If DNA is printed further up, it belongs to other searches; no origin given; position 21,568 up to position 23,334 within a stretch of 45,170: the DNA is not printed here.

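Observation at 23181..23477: Precursor parse: 83-aa leader and 15-aa core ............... with one Cys, a C-x-x-N / D-C-D context, an H-x-N triplet and an N-terminal Lys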

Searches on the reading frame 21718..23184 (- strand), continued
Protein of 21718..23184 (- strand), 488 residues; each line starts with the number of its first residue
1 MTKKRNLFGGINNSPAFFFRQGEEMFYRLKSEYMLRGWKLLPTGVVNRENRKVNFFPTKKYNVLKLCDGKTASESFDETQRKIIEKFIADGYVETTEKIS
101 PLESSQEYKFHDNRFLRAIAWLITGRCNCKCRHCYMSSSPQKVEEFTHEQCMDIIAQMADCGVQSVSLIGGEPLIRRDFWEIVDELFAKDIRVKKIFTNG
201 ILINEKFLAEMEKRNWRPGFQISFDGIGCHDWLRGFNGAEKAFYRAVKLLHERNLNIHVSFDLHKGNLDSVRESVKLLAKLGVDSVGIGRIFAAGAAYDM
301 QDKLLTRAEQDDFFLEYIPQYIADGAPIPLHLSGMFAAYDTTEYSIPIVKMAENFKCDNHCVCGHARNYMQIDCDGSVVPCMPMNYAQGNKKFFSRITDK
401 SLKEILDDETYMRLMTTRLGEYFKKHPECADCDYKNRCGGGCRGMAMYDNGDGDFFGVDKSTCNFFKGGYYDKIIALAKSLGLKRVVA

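Call 80: fold_search(model_id=the predicted structure, library=pdb)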
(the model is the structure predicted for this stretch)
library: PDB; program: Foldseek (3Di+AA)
matches with E <= 10: 1554; with E <= 0.001: 138
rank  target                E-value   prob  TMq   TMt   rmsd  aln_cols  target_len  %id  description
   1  6efn                  8.6e-18  1.00  0.49  0.58   7.9       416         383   18  Structure of a RiPP maturase, SkfB (released 2018-10-24)
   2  5v1s_A                8.0e-17  1.00  0.61  0.65   7.5       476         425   15  Crystal structure of Streptococcus suis SuiB bound to S-adenosylmethionine (released 2017-08-30)
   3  5v1q_B                4.6e-16  1.00  0.60  0.63   6.2       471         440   15  Crystal structure of Streptococcus suis SuiB (released 2017-08-30)
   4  5why_B                4.6e-16  1.00  0.53  0.57  15.7       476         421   18  Structural Insights into Thioether Bond Formation in the Biosynthesis of Sactipeptides (released 2017-07-26)
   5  5v1t_A                8.4e-16  1.00  0.65  0.68   5.7       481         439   15  Crystal structure of Streptococcus suis SuiB bound to precursor peptide SuiA (released 2017-08-30)
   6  5v1q_A                2.0e-15  1.00  0.59  0.63   7.5       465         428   15  Crystal structure of Streptococcus suis SuiB (released 2017-08-30)
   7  5why_A                3.2e-15  1.00  0.53  0.58  15.3       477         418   18  Structural Insights into Thioether Bond Formation in the Biosynthesis of Sactipeptides (released 2017-07-26)
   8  5v1s_B                3.4e-15  1.00  0.61  0.65   6.5       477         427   16  Crystal structure of Streptococcus suis SuiB bound to S-adenosylmethionine (released 2017-08-30)
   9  6c8v                  2.2e-14  1.00  0.49  0.69   6.0       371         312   17  X-ray structure of PqqE from Methylobacterium extorquens (released 2018-02-14)
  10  8vpo                  9.8e-14  1.00  0.51  0.53  14.4       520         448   16  X-Ray Crystal Structure of TigE from Paramaledivibacter caminithermalis (released 2024-02-07)
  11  7vob                  2.6e-13  1.00  0.49  0.67   5.2       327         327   16  The crystal structure of a Radical SAM Enzyme BlsE involved in the Biosynthesis of Blasticidin S (released 2022-05-04)
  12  4k37_A                4.2e-13  1.00  0.54  0.67   5.6       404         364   17  Native anSMEcpe with bound AdoMet (released 2013-05-08)
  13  4k39_A                5.4e-13  1.00  0.53  0.66   5.6       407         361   16  Native anSMEcpe with bound AdoMet and Cp18Cys peptide (released 2013-05-08)
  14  4k36_A                8.6e-13  1.00  0.55  0.66   6.0       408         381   17  His6 tagged anSMEcpe with bound AdoMet (released 2013-05-08)
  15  4k36_B                9.6e-13  1.00  0.56  0.69   5.0       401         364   17  His6 tagged anSMEcpe with bound AdoMet (released 2013-05-08)
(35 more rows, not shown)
